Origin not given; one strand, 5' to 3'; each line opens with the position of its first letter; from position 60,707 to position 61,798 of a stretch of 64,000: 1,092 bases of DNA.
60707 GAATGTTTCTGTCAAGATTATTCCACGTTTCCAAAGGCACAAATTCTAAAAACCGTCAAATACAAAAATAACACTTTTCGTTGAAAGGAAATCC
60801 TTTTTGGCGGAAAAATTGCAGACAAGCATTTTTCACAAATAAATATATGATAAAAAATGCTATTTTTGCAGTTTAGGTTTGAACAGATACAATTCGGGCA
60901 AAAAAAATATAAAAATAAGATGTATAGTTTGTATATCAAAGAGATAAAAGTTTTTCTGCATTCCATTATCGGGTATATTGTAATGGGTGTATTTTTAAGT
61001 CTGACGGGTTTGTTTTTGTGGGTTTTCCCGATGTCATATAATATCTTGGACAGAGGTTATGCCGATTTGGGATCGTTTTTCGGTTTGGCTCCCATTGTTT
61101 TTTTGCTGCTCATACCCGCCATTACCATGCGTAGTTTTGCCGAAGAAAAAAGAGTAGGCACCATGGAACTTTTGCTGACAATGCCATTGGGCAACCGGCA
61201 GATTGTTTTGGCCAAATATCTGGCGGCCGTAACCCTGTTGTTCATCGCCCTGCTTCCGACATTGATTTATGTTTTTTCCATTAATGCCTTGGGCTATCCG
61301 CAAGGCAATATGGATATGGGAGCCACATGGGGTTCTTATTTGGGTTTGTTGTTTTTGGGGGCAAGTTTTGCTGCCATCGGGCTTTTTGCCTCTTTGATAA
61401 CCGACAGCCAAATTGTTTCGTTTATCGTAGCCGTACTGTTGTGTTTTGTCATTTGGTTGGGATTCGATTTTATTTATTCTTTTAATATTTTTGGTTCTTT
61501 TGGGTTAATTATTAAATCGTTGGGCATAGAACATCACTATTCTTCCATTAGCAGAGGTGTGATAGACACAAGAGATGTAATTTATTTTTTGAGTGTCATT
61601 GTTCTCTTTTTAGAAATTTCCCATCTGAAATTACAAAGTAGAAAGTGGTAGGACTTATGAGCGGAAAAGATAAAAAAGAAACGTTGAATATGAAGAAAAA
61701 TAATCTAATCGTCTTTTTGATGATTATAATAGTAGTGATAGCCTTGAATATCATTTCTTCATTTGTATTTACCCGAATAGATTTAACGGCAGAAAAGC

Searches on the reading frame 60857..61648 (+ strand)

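Call 53: search_protein_families(library=ncbifam, max_evalue=0.001, proteins=[window:60857-61648:+])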
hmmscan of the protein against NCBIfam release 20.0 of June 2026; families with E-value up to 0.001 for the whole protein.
window:60857-61648:+ (264 aa): 3 families
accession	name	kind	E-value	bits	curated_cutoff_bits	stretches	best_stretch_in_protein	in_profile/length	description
TIGR03518.1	ABC_perm_GldF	equivalog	5.3e-98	327.8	288.5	1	22-261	1-239/240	gliding motility-associated ABC transporter permease subunit GldF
NF033858.1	ABC2_perm_RbbA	equivalog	1.7e-05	22.9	1050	1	77-237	715-874/909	ribosome-associated ATPase/putative transporter RbbA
NF041647.1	ABC_perm_CPBP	equivalog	3.4e-05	22.8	435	1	87-180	208-289/636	ABC transporter permease subunit/CPBP intramembrane protease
